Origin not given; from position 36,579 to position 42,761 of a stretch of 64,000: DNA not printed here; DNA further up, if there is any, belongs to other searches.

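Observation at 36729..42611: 1960-aa surface protein with C-terminal multi-TM region interleaved with two CarboxypepD_reg-like domains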

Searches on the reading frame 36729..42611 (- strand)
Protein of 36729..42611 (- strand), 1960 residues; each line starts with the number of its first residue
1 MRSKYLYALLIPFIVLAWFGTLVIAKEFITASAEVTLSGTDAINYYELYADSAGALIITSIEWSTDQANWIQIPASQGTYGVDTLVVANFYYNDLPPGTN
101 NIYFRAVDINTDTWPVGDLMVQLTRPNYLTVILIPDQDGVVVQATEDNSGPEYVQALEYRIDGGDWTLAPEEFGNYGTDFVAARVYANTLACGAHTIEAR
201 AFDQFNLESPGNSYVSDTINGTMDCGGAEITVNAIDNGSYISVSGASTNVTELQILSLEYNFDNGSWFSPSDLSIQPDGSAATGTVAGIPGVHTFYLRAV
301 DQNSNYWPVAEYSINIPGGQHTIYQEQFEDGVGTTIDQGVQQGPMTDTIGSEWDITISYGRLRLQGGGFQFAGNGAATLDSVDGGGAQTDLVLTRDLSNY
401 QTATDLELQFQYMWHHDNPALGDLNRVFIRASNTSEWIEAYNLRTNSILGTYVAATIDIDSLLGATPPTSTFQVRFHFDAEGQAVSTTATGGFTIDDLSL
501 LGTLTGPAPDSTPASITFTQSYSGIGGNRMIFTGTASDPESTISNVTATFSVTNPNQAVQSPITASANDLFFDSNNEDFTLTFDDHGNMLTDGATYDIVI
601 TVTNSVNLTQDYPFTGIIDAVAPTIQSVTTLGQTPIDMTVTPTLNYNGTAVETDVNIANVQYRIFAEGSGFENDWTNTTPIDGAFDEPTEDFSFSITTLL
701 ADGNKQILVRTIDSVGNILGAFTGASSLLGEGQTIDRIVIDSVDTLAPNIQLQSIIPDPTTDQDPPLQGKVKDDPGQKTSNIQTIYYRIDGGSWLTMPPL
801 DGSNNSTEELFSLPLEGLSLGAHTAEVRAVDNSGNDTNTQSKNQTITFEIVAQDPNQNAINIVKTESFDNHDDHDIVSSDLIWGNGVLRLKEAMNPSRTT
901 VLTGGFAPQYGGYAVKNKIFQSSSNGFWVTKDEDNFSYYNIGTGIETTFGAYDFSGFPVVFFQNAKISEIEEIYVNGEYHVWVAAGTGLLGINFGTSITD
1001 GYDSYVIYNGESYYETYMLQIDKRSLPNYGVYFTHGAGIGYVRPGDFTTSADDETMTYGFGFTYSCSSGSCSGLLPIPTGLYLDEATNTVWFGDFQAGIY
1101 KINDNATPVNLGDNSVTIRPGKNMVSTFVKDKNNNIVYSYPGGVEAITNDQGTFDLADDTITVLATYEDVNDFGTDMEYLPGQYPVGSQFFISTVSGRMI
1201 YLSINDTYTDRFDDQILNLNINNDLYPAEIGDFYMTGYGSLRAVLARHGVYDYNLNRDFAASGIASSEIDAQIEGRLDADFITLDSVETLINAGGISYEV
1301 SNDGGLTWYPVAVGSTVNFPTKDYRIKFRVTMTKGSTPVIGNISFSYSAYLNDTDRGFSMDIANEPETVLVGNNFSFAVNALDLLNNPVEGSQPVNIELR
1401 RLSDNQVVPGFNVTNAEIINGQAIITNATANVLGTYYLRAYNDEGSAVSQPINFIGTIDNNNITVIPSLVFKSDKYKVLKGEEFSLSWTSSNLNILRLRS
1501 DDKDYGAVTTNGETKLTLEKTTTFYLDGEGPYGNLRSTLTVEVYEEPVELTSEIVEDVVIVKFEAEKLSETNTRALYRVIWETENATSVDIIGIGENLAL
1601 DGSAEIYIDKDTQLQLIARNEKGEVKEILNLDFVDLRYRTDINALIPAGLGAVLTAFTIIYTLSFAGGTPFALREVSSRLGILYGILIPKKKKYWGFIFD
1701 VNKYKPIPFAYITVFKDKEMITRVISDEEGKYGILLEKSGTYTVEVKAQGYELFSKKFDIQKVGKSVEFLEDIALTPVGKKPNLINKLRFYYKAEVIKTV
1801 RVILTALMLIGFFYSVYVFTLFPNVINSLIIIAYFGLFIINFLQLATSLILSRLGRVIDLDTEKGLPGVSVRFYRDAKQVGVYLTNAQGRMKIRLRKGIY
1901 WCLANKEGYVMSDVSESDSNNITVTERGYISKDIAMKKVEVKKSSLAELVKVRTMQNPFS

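Call 4: search_protein_families(library=pfam, proteins=[window:36729-42611:-], max_evalue=1)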
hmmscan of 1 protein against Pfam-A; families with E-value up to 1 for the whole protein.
window:36729-42611:- (1960 aa): 6 families
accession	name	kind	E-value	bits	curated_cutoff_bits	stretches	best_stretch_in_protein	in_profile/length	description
PF13620.12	CarboxypepD_reg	-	2.6e-13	50.5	32.3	2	1696-1762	4-71/82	Carboxypeptidase regulatory-like domain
PF13715.12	CarbopepD_reg_2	-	2.5e-09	37.5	32.2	2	1696-1767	3-72/88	CarboxypepD_reg-like domain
PF22902.2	NOMO1-like_9th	-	0.019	15.2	27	0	1712-1753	18-62/75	BOS complex subunit NOMO1-like, beta sandwich domain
PF13895.12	Ig_2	-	0.17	12.6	27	0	1392-1453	26-76/79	Immunoglobulin domain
PF20237.3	DUF6594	-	0.24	11.7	30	1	1782-1847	162-219/238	Family of unknown function (DUF6594)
PF05239.21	PRC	-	0.3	11.6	21.2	0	946-986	1-42/78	PRC-barrel domain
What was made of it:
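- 37284..37532 (-): Residues 1694-1776: transthyretin-like (CarboxypepD_reg) domain 1. Pfam (call 4).
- On CarboxypepD_reg (PF13620): 50.5 bits against 32.3, two stretches, best at 1696-1762 (call 4).
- Checked: C-terminal region: two CarboxypepD_reg stretches, 50.5 bits against a cut-off of 32.3 (call 4).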

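Call 5: search_protein_families(library=ncbifam, proteins=[window:36729-42611:-], max_evalue=1)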
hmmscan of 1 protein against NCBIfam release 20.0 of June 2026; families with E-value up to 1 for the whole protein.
window:36729-42611:- (1960 aa): 1 family
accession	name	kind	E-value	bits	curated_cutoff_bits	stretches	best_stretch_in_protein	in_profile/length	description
NF047446.1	barrel_OmpL47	domain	1.7e-08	34.8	40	1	779-844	15-66/68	OmpL47-type beta-barrel domain-containing protein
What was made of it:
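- On OmpL47-type beta-barrel domain (NCBIfam NF047446): 34.8 bits against 40, at 779-844 (call 5).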

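Call 8: find_homologous_proteins(query=window:36729-42611:-)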
Query window:36729-42611:- (1960 aa): 18 proteins with E <= 0.001 among 8000 candidates.
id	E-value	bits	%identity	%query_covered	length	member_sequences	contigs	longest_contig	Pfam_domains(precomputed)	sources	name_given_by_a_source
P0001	0.0e+0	4428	100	100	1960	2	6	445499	PF13715.13,PF13620.13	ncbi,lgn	-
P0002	0.0e+0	3571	79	100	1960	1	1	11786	PF13715.13,PF13620.13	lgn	-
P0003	0.0e+0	3350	76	100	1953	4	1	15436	PF13715.13,PF13620.13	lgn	-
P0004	1.9e-64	236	45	8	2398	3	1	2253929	PF13229.13,PF22566.3,PF18962.8,PF25814.2,PF00041.28,PF16656.12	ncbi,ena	-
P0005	5.3e-63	231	43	8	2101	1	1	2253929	PF13229.13,PF18962.8,PF25814.2,PF00041.28,PF05048.20,PF16656.12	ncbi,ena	-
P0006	1.3e-61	226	46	7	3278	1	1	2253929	PF21454.3,PF13229.13,PF22566.3,PF18962.8,PF16893.12,PF25814.2,PF00041.28,PF05048.20,PF16656.12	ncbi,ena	-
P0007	8.8e-61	224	43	8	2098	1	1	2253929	PF13229.13,PF22566.3,PF18962.8,PF25814.2,PF00041.28,PF05048.20,PF16656.12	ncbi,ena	-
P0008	6.4e-58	214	44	8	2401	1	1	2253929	PF13229.13,PF18962.8,PF16893.12,PF25814.2,PF00041.28,PF05048.20,PF16656.12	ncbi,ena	-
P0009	3.0e-56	209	40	8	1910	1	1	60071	PF18962.8,PF00041.28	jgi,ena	-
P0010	1.3e-48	183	40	7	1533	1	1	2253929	PF21454.3,PF18962.8,PF16893.12,PF25814.2,PF00041.28,PF16656.12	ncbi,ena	-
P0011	1.2e-45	174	41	10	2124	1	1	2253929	PF25059.2,PF22566.3,PF23376.2,PF18962.8,PF16893.12,PF25814.2,PF00041.28,PF16656.12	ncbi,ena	-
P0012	4.8e-37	145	43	8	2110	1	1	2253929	PF13229.13,PF25059.2,PF18962.8,PF16893.12,PF25814.2,PF00041.28,PF05048.20,PF16656.12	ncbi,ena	-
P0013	1.1e-32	131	42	8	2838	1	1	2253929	PF13229.13,PF18962.8,PF16893.12,PF25814.2,PF00041.28,PF05048.20,PF16656.12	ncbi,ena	-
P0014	1.7e-32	130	39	8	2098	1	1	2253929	PF18962.8,PF16893.12,PF25814.2,PF00041.28,PF05048.20,PF16656.12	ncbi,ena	-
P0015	1.7e-19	87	42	8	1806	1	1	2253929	PF13229.13,PF18962.8,PF25814.2,PF00041.28,PF16656.12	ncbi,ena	-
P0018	3.7e-17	79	41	8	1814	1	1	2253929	PF13229.13,PF18962.8,PF25814.2,PF00041.28,PF05048.20,PF16656.12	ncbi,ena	-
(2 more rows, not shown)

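Call 10: list_cluster_members(proteins=[P0001, P0002, P0003])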
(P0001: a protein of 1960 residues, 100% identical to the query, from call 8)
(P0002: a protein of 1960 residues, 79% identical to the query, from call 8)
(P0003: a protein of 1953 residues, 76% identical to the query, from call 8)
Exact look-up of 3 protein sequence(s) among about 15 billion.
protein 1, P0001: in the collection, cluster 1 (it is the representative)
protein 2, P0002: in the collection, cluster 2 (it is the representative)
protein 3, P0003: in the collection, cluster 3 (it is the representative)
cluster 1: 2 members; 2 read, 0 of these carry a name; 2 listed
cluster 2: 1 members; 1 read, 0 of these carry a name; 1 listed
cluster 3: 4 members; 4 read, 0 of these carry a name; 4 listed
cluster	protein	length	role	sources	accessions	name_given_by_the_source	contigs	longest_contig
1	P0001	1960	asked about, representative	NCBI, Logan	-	-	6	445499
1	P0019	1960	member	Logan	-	-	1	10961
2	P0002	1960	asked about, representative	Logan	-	-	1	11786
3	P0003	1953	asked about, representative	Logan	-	-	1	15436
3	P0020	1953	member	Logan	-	-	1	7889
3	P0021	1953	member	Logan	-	-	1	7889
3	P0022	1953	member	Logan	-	-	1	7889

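Call 11: find_encoding_contigs(protein=P0001, flank=10000, max_places=6)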
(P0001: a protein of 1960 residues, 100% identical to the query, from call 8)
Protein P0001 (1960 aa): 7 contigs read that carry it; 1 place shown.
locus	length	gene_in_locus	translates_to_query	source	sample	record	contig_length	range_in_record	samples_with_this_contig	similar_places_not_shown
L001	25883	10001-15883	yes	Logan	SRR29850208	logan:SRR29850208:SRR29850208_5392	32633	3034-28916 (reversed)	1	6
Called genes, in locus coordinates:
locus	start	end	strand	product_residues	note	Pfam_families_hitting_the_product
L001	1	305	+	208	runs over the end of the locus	-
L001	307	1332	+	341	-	-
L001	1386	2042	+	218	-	-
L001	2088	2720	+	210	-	PF07690:MFS_1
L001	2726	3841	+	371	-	PF01300:Sua5_yciO_yrdC, PF02367:TsaE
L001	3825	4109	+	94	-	-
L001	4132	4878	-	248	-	PF13189:Cytidylate_kin2 (weak)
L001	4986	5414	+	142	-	PF08570:DUF1761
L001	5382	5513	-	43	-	-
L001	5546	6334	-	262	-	PF04402:SIMPL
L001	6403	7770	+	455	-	PF12832:MFS_1_like (faint), PF07690:MFS_1, PF03092:BT1 (weak)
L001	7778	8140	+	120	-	-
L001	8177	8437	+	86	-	PF02583:Trns_repr_metal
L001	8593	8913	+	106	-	PF00085:Thioredoxin, PF13098:Thioredoxin_2 (weak), PF13905:Thioredoxin_8 (faint)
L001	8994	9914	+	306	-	PF00890:FAD_binding_2 (faint), PF01134:GIDA (faint), PF01266:DAO (faint), PF03486:HI0933_like (faint), PF07992:Pyr_redox_2, PF12831:FAD_oxidored (faint), PF13738:Pyr_redox_3, PF00070:Pyr_redox, +1 more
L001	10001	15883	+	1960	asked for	PF13620:CarboxypepD_reg (weak), PF13715:CarbopepD_reg_2 (weak)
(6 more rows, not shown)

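Call 16: search_solved_structures(query=A1, max_evalue=1)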
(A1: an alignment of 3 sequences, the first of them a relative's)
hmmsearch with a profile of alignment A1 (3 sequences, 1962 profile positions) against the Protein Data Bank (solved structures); distinct sequences matched with E-value up to 1: 1.
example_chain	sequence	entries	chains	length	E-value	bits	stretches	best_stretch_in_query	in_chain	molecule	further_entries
1h8l_A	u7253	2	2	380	0.2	11.7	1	1694-1771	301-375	CARBOXYPEPTIDASE GP180 RESIDUES 503-882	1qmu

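Call 17: search_protein_families(library=phrogs, proteins=[window:36729-42611:-], max_evalue=0.1)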
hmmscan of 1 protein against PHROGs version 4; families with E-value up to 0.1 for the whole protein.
window:36729-42611:- (1960 aa): 0 families
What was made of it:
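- Tried and rejected: PHROGs gave nothing (call 17).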

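Call 22: find_related_loci(query=A1, collection=genome_contigs, flank=10000)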
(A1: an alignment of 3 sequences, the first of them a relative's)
Query A1 (1960 aa) in genome_contigs; peptide patterns used: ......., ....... (x = any residue, [..] = any of these).
275 stretches matched a pattern, but none encodes a relative of the query by tblastn (E <= 1e-3).
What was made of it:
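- Tried and rejected: A genome_contigs scan with the full-length alignment found nothing (call 22).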
